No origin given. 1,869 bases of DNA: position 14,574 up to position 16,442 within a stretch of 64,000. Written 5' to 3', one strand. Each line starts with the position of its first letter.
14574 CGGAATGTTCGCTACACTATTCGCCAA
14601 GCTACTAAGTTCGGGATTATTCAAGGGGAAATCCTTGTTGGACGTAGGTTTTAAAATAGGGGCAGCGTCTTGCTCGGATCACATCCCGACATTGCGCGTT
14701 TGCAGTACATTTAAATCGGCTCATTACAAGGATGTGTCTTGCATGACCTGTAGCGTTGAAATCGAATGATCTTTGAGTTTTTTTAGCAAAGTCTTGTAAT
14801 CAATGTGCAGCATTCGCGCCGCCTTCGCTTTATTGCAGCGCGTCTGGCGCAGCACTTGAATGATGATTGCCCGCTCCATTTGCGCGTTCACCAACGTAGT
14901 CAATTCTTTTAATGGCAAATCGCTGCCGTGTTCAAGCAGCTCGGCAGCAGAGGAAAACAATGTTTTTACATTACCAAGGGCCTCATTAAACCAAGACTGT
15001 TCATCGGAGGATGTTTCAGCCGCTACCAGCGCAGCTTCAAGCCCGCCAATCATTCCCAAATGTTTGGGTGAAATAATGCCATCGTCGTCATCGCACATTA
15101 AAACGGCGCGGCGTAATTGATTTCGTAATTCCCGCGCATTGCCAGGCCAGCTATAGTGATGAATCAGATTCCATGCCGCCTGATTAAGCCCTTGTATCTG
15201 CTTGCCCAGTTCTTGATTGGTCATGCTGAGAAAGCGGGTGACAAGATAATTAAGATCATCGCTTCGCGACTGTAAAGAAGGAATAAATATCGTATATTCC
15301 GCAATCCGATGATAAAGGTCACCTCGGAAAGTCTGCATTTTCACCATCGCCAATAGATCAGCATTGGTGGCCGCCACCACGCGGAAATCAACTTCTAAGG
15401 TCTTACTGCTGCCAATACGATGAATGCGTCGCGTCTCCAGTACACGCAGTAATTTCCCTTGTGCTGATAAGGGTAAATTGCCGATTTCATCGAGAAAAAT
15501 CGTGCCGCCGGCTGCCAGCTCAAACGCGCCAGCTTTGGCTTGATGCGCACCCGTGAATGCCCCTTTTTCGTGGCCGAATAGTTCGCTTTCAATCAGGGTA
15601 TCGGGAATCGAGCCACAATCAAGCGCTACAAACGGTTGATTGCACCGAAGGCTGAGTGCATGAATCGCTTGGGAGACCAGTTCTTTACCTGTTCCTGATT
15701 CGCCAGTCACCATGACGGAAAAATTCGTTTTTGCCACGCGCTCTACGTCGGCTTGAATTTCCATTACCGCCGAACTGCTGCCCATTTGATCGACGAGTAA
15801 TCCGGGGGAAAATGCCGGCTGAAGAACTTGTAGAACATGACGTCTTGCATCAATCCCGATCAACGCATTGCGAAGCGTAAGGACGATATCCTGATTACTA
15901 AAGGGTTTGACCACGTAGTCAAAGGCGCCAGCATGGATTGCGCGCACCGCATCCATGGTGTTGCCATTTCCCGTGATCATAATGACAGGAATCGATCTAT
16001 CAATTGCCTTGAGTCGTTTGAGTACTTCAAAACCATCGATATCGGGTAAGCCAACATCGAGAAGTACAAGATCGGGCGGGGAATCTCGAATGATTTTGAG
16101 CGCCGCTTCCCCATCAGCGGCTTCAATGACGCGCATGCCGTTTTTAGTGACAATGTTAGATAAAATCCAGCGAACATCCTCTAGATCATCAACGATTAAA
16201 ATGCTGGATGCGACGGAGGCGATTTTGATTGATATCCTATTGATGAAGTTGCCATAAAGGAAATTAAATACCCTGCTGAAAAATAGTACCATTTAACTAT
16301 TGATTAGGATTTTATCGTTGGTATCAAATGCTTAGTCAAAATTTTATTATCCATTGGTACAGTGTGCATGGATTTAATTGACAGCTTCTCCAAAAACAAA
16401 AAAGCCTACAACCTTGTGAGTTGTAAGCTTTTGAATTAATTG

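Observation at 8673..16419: A 7.7-kb five-gene segment next to tRNA-Pro is bracketed by 28-bp direct repeats derived from the tRNA terminator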

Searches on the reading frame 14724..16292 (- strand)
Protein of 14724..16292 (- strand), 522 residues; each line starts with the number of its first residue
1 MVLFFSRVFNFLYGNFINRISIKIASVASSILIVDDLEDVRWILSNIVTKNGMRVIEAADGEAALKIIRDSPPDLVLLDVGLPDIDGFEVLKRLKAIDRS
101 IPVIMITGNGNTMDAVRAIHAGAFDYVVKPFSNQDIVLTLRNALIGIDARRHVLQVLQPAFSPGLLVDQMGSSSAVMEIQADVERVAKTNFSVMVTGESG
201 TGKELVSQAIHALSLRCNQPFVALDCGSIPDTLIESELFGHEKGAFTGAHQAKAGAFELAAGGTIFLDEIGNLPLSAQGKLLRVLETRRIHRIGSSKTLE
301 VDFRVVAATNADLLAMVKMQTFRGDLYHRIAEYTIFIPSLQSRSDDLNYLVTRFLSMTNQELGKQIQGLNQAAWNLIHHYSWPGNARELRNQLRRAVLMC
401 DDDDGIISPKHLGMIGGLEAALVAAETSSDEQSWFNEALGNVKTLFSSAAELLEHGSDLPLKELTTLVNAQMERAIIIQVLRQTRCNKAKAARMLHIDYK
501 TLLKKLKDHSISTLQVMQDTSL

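Call 7: search_protein_families(library=pfam, proteins=[window:14724-16292:-])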
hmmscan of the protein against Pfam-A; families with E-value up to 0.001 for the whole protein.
window:14724-16292:- (522 aa): 7 families
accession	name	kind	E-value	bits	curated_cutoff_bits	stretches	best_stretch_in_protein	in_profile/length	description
PF00158.32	Sigma54_activat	-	1e-65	221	20.2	1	171-335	3-167/168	Sigma-54 interaction domain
PF00072.30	Response_reg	-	1.6e-31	109.2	30.2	1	31-139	1-109/111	Response regulator receiver domain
PF14532.12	Sigma54_activ_2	-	3.5e-19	69.9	25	1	170-340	1-138/138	Sigma-54 interaction domain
PF25601.1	AAA_lid_14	-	2e-17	63.2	27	1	342-412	2-70/87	AAA+ ATPase lid domain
PF02954.25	HTH_8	-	9e-09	35.4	22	1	471-508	4-41/42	Bacterial regulatory protein, Fis family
PF07728.20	AAA_5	-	3e-08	34.2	22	1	193-310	2-122/139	AAA domain (dynein-related subfamily)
PF01078.27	Mg_chelatase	-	8.1e-06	25.8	20.3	0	248-311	93-158/207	Magnesium chelatase, subunit ChlI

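Call 34: find_homologous_proteins(query=window:14724-16292:-, max_evalue=1e-50)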
Query window:14724-16292:- (522 aa): 7980 proteins with E <= 1e-50 among 8000 candidates; the best 120 are listed.
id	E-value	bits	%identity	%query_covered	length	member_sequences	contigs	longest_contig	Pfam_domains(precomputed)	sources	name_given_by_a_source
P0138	0.0e+0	1145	100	100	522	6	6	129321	PF00158.33,PF25601.2,PF02954.26,PF14532.13,PF07728.21,PF00072.31,PF01078.28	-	-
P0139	2.3e-213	728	66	95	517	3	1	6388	PF00158.33,PF07724.21,PF25601.2,PF02954.26,PF14532.13,PF07728.21,PF00072.31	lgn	-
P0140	6.6e-210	716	64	96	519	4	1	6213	PF00158.33,PF25601.2,PF02954.26,PF14532.13,PF07728.21,PF00072.31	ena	-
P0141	1.5e-208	712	63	97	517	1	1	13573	PF00158.33,PF25601.2,PF02954.26,PF14532.13,PF07728.21,PF00072.31,PF01078.28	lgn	-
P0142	1.4e-207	709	63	96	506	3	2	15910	PF00158.33,PF25601.2,PF02954.26,PF14532.13,PF07728.21,PF00072.31,PF01078.28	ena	-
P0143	2.1e-207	708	65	94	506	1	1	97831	PF00158.33,PF25601.2,PF02954.26,PF14532.13,PF07728.21,PF00072.31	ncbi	-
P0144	2.4e-207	708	66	94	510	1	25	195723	PF00158.33,PF25601.2,PF02954.26,PF14532.13,PF07728.21,PF00072.31,PF01078.28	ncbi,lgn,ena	-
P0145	8.1e-207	706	65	94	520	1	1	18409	PF00158.33,PF25601.2,PF02954.26,PF14532.13,PF07728.21,PF00072.31,PF01078.28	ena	-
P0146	9.6e-207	706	66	93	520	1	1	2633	PF00158.33,PF25601.2,PF02954.26,PF14532.13,PF07728.21,PF00072.31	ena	-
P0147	7.6e-206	703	65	94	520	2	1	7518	PF00158.33,PF25601.2,PF02954.26,PF14532.13,PF07728.21,PF00072.31,PF01078.28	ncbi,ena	-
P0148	4.2e-205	700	65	94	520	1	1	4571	PF00158.33,PF25601.2,PF02954.26,PF14532.13,PF07728.21,PF00072.31,PF01078.28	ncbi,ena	-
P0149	5.0e-204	697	65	93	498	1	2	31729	PF00158.33,PF25601.2,PF02954.26,PF14532.13,PF07728.21,PF00072.31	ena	-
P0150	1.6e-203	695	65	93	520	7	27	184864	PF00158.33,PF25601.2,PF02954.26,PF14532.13,PF07728.21,PF00072.31,PF01078.28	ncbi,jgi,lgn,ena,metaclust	metaclust:\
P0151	1.6e-203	695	65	94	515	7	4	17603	PF00158.33,PF25601.2,PF02954.26,PF14532.13,PF07728.21,PF00072.31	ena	-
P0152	6.4e-203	693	66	94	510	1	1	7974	PF00158.33,PF25601.2,PF02954.26,PF14532.13,PF07728.21,PF00072.31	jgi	jgi:DNA-binding NtrC family response regulator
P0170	2.0e-183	629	59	95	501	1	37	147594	PF00158.33,PF25601.2,PF02954.26,PF14532.13,PF07728.21,PF00072.31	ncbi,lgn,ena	-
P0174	1.4e-180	620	60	95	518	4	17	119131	PF00158.33,PF25601.2,PF02954.26,PF14532.13,PF07728.21,PF00072.31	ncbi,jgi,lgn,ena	-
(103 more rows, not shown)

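Call 35: find_encoding_contigs(protein=P0144, flank=10000, max_places=3)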
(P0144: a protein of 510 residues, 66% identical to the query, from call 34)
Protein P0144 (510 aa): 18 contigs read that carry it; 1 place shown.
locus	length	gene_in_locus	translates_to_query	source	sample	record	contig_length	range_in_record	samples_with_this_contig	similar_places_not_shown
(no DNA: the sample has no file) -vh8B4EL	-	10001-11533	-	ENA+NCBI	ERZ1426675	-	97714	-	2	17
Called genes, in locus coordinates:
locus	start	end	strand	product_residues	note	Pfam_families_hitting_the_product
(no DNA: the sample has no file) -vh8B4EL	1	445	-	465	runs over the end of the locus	PF00115:COX1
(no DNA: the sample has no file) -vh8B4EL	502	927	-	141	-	PF00034:Cytochrom_C, PF13442:Cytochrome_CBB3 (weak)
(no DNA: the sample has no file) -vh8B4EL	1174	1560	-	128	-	PF01850:PIN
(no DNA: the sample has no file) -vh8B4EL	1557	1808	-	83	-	PF02604:PhdYeFM_antitox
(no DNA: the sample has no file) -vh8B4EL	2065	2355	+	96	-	PF03050:DDE_Tnp_IS66 (weak)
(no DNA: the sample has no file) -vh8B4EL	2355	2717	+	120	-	-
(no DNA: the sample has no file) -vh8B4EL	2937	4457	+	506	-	PF01590:GAF, PF00158:Sigma54_activat, PF14532:Sigma54_activ_2, PF07728:AAA_5, PF25601:AAA_lid_14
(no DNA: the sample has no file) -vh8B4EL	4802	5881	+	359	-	PF14696:Glyoxalase_5, PF00903:Glyoxalase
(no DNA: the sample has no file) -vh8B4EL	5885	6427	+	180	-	PF00903:Glyoxalase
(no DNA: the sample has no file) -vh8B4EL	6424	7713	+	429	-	PF09298:FAA_hydrolase_N, PF01557:FAA_hydrolase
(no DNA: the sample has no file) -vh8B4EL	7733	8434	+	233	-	PF02798:GST_N, PF13409:GST_N_2, PF13417:GST_N_3, PF13410:GST_C_2 (weak)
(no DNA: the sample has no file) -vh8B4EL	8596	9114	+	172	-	PF13238:AAA_18 (weak), PF01202:SKI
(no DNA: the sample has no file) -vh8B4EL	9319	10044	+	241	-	-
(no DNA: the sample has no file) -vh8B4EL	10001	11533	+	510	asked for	PF00072:Response_reg, PF01078:Mg_chelatase (faint), PF00158:Sigma54_activat, PF14532:Sigma54_activ_2, PF07728:AAA_5, PF25601:AAA_lid_14, PF02954:HTH_8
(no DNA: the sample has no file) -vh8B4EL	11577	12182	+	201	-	-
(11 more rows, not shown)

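Call 36: find_encoding_contigs(protein=P0143, flank=10000, max_places=2)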
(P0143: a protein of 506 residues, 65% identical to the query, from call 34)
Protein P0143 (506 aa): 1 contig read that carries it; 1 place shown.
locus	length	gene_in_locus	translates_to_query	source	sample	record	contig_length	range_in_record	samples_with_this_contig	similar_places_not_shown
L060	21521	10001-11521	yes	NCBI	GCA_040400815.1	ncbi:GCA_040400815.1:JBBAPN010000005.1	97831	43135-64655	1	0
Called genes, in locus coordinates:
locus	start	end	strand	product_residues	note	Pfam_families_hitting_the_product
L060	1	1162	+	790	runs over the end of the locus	PF01315:Ald_Xan_dh_C, PF02738:MoCoBD_1, PF20256:MoCoBD_2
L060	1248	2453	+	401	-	PF02627:CMD, PF00561:Abhydrolase_1, PF00975:Thioesterase (weak), PF12146:Hydrolase_4, PF12697:Abhydrolase_6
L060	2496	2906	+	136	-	PF00472:RF-1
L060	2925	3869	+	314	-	PF00561:Abhydrolase_1, PF12146:Hydrolase_4, PF12697:Abhydrolase_6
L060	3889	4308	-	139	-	PF00254:FKBP_C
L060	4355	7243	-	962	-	PF02347:GDC-P, PF21478:GcvP2_C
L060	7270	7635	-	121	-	PF01597:GCV_H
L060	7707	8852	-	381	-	PF01571:GCV_T, PF08669:GCV_T_C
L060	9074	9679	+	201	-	-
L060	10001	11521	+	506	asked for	PF00072:Response_reg, PF00158:Sigma54_activat, PF14532:Sigma54_activ_2, PF07728:AAA_5, PF25601:AAA_lid_14, PF02954:HTH_8 (weak)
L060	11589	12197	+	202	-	PF00011:HSP20 (faint), PF17886:ArsA_HSP20 (weak)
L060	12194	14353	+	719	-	PF02359:CDC48_N, PF02933:CDC48_2, PF00004:AAA, PF05496:RuvB_N, PF13191:AAA_16 (weak), PF17862:AAA_lid_3, PF00004:AAA, PF17862:AAA_lid_3, +17 more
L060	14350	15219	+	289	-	PF06386:GvpL_GvpF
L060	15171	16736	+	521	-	PF08448:PAS_4 (weak), PF00989:PAS, PF08448:PAS_4, PF13188:PAS_8 (weak), PF13426:PAS_9, PF00512:HisKA, PF02518:HATPase_c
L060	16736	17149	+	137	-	PF00072:Response_reg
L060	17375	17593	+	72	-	PF00741:Gas_vesicle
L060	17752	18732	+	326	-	-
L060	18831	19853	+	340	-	PF13191:AAA_16 (faint), PF07726:AAA_3 (faint), PF07728:AAA_5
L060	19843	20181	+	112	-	-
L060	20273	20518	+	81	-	-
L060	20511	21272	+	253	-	PF06386:GvpL_GvpF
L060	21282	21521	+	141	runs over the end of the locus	PF05120:GvpG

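Call 48: search_protein_families(library=ncbifam, proteins=[window:14724-16292:-], max_evalue=0.01)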
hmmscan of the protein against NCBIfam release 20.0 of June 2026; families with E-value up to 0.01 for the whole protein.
window:14724-16292:- (522 aa): 123 families (the best 25 are shown)
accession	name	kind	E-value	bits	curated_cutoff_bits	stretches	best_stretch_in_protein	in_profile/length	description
NF008469.0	PRK11361.1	equivalog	3.7e-118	395.2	714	1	28-513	4-458/461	acetoacetate metabolism transcriptional regulator AtoC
TIGR01818.1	ntrC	equivalog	1.3e-115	386.8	558.6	1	31-508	1-462/463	nitrogen regulation protein NR(I)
TIGR02915.1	PEP_resp_reg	equivalog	5.3e-108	361.7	502.6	1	31-418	1-388/445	PEP-CTERM-box response regulator transcription factor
NF008176.1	PRK10923.1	equivalog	1.2e-97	327.5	620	1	30-509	5-466/469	nitrogen regulation protein NR(I)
NF051870.1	NAssimRespRegNtrX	equivalog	2.2e-96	323.5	600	1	29-413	2-382/452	nitrogen assimilation response regulator NtrX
NF007689.0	PRK10365.1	equivalog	6.1e-94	315.3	760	2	30-402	7-374/441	sigma-54-dependent response regulator transcription factor ZraR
NF041946.1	LuxO_transreg_Vib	equivalog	1.4e-93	314.2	800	1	34-508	2-459/463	quorum-sensing sigma-54 dependent transcriptional regulator LuxO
NF003451.0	PRK05022.1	equivalog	3.1e-92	309.9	476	1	169-505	192-504/512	nitric oxide reductase transcriptional regulator NorR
TIGR01817.1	nifA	equivalog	3e-91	306.8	528.85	1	170-512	199-530/534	nif-specific transcriptional activator NifA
NF041552.1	TF_PrdR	equivalog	7.8e-90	301.8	795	2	169-403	269-503/577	sigma-54 dependent transcriptional regulator PrdR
NF050807.1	TransRegFlbDCaul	equivalog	2.1e-84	284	750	1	31-518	3-447/454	sigma-54-dependent transcriptional regulator FlbD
TIGR02974.1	phageshock_pspF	equivalog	3.3e-84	283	443.55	1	170-509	2-336/336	phage shock protein operon transcriptional activator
NF049963.1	RespRegFlgRCampy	domain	6e-84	282.4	750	1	62-455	35-415/429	fla regulon two-component system response regulator FlgR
NF038308.1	RNA_repair_RtcR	equivalog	1.5e-83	281.5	650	1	171-502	184-504/530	RNA repair transcriptional activator RtcR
NF011695.0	PRK15115.1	equivalog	1.2e-80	271.5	763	1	28-399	6-367/445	two-component system response regulator GlrR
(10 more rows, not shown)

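Call 56: find_encoding_contigs(protein=P0139, flank=10000, max_places=3)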
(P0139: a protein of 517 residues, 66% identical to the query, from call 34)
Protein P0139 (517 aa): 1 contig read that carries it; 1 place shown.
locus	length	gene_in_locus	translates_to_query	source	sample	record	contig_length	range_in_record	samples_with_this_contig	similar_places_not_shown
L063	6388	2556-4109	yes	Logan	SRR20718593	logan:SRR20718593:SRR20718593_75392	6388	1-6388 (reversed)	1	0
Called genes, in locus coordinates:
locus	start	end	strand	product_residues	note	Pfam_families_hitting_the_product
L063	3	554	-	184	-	?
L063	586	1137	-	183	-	-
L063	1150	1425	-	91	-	PF00226:DnaJ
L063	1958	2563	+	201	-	-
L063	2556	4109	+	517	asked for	PF00072:Response_reg, PF07724:AAA_2 (faint), PF00158:Sigma54_activat, PF14532:Sigma54_activ_2, PF07728:AAA_5, PF25601:AAA_lid_14, PF02954:HTH_8 (weak)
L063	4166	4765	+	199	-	PF00011:HSP20 (faint)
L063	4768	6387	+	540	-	?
